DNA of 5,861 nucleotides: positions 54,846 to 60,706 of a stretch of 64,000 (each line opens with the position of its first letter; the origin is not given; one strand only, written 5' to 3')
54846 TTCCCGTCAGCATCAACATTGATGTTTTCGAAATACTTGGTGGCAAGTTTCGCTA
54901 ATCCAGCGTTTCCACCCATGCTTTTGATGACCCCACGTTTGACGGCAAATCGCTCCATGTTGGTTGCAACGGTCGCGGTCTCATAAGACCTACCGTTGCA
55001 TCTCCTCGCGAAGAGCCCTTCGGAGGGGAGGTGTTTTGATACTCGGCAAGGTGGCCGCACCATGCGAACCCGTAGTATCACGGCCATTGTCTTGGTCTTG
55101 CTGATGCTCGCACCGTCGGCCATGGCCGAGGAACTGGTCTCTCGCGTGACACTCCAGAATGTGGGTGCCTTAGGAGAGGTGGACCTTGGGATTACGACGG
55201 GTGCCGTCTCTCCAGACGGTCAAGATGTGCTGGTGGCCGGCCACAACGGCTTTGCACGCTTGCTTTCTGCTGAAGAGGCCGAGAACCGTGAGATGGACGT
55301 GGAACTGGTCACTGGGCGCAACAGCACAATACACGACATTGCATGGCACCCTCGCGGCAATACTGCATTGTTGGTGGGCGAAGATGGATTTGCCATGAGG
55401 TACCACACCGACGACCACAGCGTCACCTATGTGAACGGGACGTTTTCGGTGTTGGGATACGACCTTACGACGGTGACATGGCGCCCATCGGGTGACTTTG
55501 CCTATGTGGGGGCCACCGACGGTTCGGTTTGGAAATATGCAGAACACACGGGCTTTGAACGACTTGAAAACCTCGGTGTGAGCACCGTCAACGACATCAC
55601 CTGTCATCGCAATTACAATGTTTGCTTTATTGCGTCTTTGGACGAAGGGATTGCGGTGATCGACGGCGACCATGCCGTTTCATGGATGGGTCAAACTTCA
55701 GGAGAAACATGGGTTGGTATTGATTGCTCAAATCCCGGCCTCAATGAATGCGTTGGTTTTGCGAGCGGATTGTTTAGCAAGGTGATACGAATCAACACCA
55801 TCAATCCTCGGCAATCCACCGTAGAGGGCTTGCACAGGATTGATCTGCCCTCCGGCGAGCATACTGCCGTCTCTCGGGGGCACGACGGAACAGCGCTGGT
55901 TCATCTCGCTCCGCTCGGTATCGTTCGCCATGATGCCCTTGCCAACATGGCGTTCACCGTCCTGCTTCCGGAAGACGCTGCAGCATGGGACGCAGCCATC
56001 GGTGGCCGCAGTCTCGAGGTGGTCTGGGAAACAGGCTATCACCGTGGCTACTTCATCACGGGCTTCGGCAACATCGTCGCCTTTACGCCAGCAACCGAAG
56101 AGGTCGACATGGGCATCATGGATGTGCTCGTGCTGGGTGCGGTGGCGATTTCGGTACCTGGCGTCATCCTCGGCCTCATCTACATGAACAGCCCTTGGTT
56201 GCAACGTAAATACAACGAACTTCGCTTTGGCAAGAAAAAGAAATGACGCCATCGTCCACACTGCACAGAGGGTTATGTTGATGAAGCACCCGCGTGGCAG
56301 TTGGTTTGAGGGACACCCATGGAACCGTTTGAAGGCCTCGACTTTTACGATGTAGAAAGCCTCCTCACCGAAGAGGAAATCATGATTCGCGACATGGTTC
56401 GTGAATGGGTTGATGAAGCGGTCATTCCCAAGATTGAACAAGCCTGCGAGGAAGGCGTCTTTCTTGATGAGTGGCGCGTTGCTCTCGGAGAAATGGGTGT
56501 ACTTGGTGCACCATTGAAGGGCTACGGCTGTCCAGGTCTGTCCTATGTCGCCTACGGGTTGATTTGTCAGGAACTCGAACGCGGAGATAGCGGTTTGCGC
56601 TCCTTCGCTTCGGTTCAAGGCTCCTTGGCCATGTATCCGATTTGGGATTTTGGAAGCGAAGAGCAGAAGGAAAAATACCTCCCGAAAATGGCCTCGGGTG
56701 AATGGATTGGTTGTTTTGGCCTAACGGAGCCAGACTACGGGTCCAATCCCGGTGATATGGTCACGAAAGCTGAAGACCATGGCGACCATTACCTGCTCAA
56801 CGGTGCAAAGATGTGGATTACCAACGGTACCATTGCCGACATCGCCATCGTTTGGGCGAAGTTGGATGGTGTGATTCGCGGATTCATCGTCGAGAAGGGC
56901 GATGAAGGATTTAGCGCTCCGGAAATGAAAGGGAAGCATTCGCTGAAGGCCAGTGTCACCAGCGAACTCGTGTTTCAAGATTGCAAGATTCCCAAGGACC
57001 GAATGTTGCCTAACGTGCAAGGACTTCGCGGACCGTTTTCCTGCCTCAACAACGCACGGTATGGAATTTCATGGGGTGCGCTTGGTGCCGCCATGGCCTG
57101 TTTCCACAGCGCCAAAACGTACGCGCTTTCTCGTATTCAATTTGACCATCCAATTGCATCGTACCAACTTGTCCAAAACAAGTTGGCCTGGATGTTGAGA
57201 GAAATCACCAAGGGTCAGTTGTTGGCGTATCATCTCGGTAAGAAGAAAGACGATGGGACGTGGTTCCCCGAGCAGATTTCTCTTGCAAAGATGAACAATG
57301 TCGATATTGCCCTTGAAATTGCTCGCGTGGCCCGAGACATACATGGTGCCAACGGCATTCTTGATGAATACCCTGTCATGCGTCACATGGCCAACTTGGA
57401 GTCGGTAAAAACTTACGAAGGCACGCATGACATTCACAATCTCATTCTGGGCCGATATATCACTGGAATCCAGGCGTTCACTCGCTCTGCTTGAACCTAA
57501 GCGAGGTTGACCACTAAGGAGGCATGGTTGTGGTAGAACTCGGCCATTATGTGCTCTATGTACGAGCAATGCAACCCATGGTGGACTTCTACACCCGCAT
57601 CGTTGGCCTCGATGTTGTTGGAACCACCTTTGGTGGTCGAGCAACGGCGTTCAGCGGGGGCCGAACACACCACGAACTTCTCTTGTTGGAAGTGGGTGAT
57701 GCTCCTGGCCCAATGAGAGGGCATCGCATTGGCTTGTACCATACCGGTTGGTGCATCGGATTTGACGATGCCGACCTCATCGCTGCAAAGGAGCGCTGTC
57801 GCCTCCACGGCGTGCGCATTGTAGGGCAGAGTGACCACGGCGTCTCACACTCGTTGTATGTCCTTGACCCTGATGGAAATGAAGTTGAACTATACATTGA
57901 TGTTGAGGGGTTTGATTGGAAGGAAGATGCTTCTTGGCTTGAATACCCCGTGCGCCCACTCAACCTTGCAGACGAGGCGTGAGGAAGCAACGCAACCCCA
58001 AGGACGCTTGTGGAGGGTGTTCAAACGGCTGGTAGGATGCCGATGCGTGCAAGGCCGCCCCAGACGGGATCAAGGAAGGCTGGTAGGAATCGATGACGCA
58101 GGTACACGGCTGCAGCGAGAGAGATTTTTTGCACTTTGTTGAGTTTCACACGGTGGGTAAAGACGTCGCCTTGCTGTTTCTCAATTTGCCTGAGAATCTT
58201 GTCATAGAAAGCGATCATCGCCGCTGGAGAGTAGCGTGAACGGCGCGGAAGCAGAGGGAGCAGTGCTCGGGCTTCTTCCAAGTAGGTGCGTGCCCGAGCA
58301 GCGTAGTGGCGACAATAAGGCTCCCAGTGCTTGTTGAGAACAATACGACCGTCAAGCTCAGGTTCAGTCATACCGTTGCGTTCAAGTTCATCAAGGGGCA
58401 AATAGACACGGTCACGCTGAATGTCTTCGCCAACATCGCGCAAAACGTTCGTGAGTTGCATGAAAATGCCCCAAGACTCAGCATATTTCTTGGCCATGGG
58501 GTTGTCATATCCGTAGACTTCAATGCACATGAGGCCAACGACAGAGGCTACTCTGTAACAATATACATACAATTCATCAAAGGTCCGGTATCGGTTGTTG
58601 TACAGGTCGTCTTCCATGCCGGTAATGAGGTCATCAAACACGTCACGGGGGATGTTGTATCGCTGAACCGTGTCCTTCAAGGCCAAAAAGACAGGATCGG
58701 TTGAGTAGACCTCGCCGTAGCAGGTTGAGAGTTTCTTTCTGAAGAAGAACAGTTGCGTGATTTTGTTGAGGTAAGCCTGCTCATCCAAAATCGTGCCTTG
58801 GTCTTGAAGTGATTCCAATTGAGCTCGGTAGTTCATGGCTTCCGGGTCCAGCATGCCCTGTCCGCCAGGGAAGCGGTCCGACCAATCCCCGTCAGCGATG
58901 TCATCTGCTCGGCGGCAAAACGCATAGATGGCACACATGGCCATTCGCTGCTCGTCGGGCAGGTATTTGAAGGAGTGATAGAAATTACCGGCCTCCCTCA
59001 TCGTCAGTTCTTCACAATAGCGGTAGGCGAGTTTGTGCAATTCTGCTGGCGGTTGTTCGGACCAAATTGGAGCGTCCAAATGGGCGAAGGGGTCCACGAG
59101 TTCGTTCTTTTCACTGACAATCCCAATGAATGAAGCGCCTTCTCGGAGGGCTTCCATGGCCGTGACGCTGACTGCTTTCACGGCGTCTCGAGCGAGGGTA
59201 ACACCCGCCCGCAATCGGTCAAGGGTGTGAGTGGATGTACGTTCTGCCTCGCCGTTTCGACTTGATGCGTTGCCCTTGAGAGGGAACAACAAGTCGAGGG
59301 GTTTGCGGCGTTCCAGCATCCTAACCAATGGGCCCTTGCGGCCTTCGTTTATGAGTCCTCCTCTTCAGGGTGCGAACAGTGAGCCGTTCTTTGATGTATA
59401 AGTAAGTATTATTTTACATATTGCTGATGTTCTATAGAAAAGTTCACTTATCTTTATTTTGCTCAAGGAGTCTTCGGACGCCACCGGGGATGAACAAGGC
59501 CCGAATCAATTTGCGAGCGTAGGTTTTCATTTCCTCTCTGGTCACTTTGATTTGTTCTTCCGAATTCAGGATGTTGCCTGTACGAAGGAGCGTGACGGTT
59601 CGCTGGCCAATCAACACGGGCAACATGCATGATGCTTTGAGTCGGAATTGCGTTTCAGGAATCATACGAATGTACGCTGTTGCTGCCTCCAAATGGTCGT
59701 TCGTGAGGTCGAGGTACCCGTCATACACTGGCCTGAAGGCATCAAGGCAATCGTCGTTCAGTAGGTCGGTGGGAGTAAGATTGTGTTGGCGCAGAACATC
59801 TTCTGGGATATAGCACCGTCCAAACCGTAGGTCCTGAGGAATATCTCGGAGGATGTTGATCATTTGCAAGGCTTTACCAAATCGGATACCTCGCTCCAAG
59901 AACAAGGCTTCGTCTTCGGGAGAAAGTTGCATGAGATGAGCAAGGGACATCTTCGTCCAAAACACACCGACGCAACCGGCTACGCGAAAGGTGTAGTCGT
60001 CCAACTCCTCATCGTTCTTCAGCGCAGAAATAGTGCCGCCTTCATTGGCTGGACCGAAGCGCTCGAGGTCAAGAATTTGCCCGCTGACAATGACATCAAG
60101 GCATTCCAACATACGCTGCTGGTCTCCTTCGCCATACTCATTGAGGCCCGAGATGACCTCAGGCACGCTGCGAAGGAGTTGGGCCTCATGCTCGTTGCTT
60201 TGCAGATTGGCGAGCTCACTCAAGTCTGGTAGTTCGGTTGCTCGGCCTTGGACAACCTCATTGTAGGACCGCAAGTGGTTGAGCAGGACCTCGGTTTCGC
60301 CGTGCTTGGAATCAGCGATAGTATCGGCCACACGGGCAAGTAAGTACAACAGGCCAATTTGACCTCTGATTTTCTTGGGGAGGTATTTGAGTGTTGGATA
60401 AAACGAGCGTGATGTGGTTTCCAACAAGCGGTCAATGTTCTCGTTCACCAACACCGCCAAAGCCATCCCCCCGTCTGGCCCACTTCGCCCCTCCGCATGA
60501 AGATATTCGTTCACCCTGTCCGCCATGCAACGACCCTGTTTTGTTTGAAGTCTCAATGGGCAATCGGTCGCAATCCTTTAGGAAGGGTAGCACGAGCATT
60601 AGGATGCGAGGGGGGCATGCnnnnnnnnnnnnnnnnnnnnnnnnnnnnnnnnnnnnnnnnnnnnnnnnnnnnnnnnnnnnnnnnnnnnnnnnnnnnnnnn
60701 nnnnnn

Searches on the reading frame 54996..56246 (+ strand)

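Call 4: search_protein_families(library=pfam, proteins=[window:54996-56246:+], max_evalue=0.1)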
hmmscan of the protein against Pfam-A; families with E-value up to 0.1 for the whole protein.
window:54996-56246:+ (416 aa): 8 families
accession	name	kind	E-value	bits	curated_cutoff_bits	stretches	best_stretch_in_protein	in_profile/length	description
PF23414.1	Beta-prop_EML_2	-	5.1e-06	26.5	90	1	115-235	4-121/266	Echinoderm microtubule-associated protein second beta-propeller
PF24814.1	WD40_Prp19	-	5.4e-05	22.8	320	1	66-178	52-159/281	Prp19 WD40 domain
PF24805.1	EIF3I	-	0.00017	21.3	200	0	156-224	148-217/324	EIF3I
PF12894.13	ANAPC4_WD40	-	0.00024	21.7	22.9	0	47-96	20-71/91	Anaphase-promoting complex subunit 4 WD40 domain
PF25174.1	Beta-prop_THOC3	-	0.00025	20.6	305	1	70-222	9-156/272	THOC3 beta-propeller domain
PF00400.38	WD40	-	0.001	20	27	0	157-178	14-35/39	WD domain, G-beta repeat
PF24817.1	WD40_WDHD1_1st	-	0.0024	17.5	109.9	0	113-225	9-119/291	WDHD1 first WD40 domain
PF24797.1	Beta-prop_WDR35_TULP_N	-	0.039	13.5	80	1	103-187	108-189/332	WDR35/TULP4 N-terminal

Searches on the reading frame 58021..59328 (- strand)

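Call 4: search_protein_families(library=pfam, proteins=[window:58021-59328:-], max_evalue=0.1)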
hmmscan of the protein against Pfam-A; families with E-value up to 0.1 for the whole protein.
window:58021-59328:- (435 aa): 1 family
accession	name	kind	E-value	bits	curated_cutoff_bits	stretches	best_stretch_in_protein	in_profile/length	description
PF00494.24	SQS_PSY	-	1.9e-73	247.9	26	1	115-399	7-262/263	Squalene/phytoene synthase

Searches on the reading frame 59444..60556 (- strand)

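Call 4: search_protein_families(library=pfam, proteins=[window:59444-60556:-], max_evalue=0.1)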
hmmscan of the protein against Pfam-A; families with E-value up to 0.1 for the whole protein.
window:59444-60556:- (370 aa): 1 family
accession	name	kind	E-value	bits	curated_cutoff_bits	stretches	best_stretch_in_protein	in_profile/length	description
PF00494.24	SQS_PSY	-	3.1e-44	152.1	26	1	47-329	3-250/263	Squalene/phytoene synthase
